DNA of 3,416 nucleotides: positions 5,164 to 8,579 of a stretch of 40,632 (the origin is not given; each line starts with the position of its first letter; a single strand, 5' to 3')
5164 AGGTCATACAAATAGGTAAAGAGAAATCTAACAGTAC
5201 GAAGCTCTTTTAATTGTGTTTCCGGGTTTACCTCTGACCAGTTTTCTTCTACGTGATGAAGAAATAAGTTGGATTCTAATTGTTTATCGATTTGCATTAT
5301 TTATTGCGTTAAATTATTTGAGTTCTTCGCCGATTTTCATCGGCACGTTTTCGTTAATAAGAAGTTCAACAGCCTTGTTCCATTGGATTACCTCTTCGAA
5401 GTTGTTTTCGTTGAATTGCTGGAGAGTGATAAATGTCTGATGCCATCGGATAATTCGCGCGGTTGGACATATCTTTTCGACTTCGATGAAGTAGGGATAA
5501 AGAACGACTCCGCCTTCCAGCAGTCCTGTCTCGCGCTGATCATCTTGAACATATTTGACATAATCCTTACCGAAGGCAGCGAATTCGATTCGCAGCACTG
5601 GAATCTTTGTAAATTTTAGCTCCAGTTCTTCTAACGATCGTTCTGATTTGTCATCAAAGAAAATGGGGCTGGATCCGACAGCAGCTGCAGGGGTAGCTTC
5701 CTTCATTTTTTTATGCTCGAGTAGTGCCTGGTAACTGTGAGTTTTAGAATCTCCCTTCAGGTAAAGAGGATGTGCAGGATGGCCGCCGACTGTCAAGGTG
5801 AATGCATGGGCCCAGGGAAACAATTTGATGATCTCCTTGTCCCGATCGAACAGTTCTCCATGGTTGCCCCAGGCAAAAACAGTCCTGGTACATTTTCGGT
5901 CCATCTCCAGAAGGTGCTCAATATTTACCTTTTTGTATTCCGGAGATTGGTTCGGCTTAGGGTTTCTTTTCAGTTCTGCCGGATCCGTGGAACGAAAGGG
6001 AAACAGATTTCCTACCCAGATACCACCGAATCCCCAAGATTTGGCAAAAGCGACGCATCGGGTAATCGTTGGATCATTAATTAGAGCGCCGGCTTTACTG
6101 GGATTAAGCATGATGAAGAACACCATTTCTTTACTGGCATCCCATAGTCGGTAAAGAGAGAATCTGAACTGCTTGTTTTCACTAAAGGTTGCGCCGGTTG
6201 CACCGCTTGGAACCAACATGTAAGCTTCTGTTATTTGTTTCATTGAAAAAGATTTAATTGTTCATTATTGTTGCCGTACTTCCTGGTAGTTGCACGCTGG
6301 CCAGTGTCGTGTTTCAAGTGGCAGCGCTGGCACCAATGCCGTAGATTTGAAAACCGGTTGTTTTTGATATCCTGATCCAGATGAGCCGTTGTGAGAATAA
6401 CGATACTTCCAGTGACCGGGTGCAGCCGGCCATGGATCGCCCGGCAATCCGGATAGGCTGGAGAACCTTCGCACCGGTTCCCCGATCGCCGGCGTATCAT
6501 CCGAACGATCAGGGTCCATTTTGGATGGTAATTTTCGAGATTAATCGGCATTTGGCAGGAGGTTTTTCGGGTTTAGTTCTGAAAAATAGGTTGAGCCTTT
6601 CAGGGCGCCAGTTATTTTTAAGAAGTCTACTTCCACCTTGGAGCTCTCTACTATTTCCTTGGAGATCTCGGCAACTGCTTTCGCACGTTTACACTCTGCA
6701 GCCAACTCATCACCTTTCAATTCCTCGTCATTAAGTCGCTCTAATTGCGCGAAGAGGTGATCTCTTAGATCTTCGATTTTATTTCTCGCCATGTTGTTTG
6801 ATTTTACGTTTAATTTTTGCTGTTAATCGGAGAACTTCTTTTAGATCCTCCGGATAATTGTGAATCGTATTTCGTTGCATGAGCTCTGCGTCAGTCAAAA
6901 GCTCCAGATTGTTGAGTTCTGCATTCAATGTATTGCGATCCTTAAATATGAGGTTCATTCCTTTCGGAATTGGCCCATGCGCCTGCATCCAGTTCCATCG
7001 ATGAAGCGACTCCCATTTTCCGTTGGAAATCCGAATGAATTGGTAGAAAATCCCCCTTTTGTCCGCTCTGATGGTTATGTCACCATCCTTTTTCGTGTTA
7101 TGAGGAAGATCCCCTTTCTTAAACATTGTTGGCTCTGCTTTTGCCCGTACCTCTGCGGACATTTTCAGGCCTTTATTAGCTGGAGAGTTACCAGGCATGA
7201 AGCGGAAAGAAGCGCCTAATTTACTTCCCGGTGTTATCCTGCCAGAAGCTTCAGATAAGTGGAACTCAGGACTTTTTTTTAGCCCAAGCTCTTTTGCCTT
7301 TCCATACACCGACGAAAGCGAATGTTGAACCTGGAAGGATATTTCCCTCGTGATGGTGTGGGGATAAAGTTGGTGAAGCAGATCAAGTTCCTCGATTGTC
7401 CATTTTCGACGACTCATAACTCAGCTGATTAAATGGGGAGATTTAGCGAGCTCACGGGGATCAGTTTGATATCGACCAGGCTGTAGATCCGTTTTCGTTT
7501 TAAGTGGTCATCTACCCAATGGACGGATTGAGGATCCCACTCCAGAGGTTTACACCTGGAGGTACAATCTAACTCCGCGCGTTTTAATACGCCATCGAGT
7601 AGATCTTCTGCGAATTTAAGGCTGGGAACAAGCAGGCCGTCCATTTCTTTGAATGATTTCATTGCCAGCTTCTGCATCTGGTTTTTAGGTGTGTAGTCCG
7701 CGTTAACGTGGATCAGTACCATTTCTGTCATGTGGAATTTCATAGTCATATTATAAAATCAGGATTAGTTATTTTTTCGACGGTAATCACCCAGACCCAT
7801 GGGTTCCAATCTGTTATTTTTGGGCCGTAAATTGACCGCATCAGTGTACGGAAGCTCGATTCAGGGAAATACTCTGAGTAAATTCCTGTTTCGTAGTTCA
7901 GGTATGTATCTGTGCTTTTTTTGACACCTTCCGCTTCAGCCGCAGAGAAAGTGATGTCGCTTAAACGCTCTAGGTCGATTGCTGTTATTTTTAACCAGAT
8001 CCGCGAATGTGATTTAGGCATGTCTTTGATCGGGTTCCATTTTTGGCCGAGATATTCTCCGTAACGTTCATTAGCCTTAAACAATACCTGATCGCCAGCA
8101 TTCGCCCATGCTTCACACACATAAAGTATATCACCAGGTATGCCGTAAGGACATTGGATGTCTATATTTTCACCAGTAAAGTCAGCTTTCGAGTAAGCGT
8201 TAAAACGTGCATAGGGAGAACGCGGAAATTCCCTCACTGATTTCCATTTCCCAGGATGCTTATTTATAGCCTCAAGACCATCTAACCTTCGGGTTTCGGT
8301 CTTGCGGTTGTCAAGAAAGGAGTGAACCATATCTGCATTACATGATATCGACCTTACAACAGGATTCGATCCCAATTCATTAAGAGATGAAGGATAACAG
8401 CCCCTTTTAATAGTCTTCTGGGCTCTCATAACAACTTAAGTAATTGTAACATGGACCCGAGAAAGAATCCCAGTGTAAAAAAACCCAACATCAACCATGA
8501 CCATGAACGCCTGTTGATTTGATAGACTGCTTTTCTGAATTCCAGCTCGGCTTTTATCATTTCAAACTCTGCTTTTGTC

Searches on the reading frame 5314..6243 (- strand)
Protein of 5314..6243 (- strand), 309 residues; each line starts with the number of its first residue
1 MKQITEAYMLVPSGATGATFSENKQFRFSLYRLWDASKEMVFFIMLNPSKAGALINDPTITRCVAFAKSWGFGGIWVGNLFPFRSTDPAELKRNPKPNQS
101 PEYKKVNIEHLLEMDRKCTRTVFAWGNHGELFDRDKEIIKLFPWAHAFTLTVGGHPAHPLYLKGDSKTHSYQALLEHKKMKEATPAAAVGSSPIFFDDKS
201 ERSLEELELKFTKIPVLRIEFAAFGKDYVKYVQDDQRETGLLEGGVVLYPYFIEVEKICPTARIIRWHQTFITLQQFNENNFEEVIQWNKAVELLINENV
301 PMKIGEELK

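Call 11: search_protein_families(library=phrogs, proteins=[window:5314-6243:-], max_evalue=0.001)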
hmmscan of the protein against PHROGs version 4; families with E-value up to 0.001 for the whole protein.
window:5314-6243:- (309 aa): 1 family
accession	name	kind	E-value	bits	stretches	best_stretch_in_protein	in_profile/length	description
phrog_3230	-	unknown function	2.3e-41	142.3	1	16-172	9-164/167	-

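Call 17: search_protein_families(library=pfam, proteins=[window:5314-6243:-], max_evalue=0.01)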
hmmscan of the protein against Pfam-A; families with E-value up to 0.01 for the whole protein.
window:5314-6243:- (309 aa): 1 family
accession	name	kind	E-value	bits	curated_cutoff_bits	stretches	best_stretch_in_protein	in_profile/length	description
PF07799.17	DUF1643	-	2.6e-36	125.1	22.5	1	27-160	1-134/134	Protein of unknown function (DUF1643)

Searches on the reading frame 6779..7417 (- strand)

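Call 10: search_protein_families(library=phrogs, proteins=[window:6779-7417:-], max_evalue=0.001)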
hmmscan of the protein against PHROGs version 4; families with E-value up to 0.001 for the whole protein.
window:6779-7417:- (212 aa): 6 families
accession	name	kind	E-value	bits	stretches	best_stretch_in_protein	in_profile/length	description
phrog_1891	-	DNA, RNA and nucleotide metabolism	3e-46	158.9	1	1-209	47-240/255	HNH endonuclease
phrog_99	-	DNA, RNA and nucleotide metabolism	7.4e-07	30.2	1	125-182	149-204/383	HNH endonuclease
phrog_15471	-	DNA, RNA and nucleotide metabolism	9.2e-07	29.9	1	113-182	8-79/183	HNH endonuclease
phrog_826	-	DNA, RNA and nucleotide metabolism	6.6e-06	26.9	1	131-183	105-158/281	HNH endonuclease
phrog_4578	-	DNA, RNA and nucleotide metabolism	0.00027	21.9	1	139-180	15-56/130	HNH endonuclease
phrog_323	-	transcription regulation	0.00056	20.6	1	2-50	93-141/319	transcriptional regulator, D5-like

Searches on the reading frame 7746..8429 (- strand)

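Call 10: search_protein_families(library=phrogs, proteins=[window:7746-8429:-], max_evalue=0.001)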
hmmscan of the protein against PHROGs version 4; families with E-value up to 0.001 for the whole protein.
window:7746-8429:- (227 aa): 3 families
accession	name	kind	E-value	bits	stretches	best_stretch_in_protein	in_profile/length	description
phrog_874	-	unknown function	1.9e-37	130.2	1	25-222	67-259/277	-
phrog_18361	-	unknown function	2.6e-17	64.3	1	137-223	1-89/92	-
phrog_27495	-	unknown function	1.3e-11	45.6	1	25-131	7-118/186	-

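Call 17: search_protein_families(library=pfam, proteins=[window:7746-8429:-], max_evalue=0.01)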
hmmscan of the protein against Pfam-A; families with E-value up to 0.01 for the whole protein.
window:7746-8429:- (227 aa): 0 families
